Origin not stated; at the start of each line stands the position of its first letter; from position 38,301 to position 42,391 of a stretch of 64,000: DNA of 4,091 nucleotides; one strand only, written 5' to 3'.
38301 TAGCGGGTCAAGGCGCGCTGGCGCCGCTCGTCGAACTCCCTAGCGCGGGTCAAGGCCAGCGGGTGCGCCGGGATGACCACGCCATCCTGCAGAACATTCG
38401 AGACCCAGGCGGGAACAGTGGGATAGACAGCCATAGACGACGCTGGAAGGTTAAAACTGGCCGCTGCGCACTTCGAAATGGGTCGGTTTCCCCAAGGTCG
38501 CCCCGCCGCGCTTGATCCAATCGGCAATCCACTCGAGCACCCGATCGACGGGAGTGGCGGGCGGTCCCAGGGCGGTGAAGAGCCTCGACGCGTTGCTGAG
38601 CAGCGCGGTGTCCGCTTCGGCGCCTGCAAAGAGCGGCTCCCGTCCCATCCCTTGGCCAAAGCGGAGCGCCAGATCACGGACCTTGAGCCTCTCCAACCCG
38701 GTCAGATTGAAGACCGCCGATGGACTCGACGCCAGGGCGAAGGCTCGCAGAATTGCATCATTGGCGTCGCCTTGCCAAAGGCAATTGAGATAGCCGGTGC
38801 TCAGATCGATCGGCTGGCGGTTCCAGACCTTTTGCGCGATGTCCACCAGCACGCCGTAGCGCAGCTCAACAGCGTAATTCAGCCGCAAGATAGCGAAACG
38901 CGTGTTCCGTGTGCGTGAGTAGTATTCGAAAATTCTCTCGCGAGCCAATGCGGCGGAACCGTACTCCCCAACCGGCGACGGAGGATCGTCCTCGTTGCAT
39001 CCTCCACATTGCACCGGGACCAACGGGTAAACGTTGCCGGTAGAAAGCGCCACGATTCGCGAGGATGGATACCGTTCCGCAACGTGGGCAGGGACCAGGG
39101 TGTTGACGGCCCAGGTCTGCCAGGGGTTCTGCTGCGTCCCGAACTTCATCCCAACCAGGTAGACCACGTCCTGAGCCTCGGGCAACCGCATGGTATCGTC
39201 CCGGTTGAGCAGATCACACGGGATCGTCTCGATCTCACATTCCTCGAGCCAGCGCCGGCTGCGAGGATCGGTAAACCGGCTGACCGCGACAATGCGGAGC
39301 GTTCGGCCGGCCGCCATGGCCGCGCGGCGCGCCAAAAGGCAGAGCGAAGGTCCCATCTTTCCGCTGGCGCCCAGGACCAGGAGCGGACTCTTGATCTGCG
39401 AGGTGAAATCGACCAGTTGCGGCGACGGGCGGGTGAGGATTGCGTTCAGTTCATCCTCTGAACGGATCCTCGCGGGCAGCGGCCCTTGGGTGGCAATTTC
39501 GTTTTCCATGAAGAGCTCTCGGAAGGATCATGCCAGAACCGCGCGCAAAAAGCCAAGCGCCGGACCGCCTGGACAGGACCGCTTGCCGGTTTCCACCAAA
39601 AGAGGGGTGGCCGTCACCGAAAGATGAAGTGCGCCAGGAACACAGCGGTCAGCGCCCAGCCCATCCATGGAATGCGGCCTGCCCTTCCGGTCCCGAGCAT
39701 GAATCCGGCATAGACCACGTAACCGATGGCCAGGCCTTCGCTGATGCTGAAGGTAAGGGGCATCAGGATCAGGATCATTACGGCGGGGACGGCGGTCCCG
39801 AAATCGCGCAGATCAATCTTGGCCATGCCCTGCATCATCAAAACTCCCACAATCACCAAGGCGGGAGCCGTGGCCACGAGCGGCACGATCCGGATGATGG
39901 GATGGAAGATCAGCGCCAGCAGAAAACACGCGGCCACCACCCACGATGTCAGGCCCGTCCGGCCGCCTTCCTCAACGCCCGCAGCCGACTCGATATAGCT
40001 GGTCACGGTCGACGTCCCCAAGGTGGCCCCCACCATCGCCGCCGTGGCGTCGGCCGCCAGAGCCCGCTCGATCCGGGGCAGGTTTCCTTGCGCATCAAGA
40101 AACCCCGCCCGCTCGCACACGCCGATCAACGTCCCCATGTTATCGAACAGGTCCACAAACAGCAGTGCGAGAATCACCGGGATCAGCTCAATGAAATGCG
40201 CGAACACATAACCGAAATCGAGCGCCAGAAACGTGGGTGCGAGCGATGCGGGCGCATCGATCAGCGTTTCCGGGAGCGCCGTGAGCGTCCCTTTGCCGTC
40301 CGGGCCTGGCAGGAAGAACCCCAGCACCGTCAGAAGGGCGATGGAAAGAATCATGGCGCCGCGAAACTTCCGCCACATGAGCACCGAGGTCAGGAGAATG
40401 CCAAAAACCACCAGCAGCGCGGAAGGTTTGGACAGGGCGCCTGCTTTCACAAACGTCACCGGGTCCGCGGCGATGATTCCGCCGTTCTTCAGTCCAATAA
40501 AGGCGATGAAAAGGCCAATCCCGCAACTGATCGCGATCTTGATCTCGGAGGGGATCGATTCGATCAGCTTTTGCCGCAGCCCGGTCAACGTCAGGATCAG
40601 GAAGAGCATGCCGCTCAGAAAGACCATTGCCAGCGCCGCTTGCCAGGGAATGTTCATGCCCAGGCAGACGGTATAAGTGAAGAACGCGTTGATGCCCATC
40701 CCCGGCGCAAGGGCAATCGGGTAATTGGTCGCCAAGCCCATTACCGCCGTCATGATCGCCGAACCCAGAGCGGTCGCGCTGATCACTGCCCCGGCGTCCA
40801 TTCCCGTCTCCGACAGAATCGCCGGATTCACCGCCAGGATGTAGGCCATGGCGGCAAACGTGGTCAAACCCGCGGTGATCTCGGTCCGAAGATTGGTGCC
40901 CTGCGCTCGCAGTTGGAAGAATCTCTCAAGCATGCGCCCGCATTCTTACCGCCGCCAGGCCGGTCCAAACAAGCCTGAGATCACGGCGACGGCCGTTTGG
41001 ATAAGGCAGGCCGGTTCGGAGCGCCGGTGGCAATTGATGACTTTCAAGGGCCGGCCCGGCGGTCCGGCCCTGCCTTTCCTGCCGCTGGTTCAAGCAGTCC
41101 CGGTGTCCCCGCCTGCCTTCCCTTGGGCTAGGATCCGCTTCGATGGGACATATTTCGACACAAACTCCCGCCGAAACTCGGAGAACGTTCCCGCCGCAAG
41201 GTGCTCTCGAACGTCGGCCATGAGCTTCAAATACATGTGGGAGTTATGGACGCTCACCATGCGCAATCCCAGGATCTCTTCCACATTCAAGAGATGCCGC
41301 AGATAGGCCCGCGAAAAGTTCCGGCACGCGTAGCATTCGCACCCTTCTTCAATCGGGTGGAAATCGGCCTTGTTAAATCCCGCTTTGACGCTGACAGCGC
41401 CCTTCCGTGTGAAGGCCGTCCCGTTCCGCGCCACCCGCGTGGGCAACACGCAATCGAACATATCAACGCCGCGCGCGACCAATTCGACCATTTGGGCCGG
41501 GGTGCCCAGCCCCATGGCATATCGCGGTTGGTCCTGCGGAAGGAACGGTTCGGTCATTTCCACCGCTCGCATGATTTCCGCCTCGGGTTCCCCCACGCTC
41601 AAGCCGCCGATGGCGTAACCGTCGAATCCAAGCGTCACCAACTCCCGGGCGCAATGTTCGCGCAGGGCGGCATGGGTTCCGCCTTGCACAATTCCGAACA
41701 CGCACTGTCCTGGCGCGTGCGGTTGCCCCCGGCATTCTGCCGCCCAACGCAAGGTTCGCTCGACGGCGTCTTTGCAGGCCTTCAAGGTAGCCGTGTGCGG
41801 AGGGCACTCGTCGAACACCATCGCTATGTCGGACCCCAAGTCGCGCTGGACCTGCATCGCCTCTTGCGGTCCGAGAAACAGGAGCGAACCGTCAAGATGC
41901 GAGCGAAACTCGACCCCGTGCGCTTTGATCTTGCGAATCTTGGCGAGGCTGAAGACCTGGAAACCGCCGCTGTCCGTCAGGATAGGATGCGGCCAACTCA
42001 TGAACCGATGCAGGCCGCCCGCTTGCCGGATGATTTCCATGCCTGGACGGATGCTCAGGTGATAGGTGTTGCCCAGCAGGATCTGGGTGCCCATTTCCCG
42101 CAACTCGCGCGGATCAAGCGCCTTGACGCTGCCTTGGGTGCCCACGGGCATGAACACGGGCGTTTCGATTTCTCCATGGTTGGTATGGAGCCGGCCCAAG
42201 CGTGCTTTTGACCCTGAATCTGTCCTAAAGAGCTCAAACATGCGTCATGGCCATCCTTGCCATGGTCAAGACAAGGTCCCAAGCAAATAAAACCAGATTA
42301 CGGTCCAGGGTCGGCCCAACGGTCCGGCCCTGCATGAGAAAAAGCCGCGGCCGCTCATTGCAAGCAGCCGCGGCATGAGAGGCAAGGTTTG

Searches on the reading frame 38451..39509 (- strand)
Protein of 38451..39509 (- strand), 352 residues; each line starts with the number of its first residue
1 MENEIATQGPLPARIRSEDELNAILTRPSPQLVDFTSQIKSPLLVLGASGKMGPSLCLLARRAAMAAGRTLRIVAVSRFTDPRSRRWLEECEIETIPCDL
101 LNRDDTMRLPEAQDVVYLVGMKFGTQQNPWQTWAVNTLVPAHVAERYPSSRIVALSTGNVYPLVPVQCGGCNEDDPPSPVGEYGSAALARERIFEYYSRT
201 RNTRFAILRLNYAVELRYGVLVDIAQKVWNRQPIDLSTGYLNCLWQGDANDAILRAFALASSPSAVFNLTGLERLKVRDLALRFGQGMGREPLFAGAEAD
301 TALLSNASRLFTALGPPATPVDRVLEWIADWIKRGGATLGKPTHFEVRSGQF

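Call 13: search_protein_families(library=pfam, proteins=[window:38451-39509:-], max_evalue=0.001)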
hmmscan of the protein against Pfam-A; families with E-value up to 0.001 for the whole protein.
window:38451-39509:- (352 aa): 1 family
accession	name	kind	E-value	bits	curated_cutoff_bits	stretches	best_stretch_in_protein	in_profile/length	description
PF01370.27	Epimerase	-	9.4e-13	48.6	20.9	1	44-210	2-169/240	NAD dependent epimerase/dehydratase family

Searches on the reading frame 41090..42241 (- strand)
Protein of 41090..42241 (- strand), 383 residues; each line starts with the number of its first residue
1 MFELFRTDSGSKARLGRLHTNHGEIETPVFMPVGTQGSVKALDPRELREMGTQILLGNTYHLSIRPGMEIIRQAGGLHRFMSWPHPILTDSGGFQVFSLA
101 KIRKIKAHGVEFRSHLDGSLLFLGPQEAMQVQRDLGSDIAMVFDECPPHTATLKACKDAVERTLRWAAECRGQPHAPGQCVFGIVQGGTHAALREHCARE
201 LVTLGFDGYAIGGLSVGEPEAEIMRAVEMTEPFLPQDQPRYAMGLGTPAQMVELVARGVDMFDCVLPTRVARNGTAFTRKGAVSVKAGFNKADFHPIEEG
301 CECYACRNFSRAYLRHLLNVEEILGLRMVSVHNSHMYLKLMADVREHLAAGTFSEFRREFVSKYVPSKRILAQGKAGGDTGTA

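Call 13: search_protein_families(library=pfam, proteins=[window:41090-42241:-], max_evalue=0.001)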
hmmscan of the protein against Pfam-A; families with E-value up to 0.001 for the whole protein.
window:41090-42241:- (383 aa): 1 family
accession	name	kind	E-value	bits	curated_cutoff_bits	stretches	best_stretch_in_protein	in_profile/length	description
PF01702.25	TGT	-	2.6e-156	520.6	26.3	1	12-364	2-355/357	Queuine tRNA-ribosyltransferase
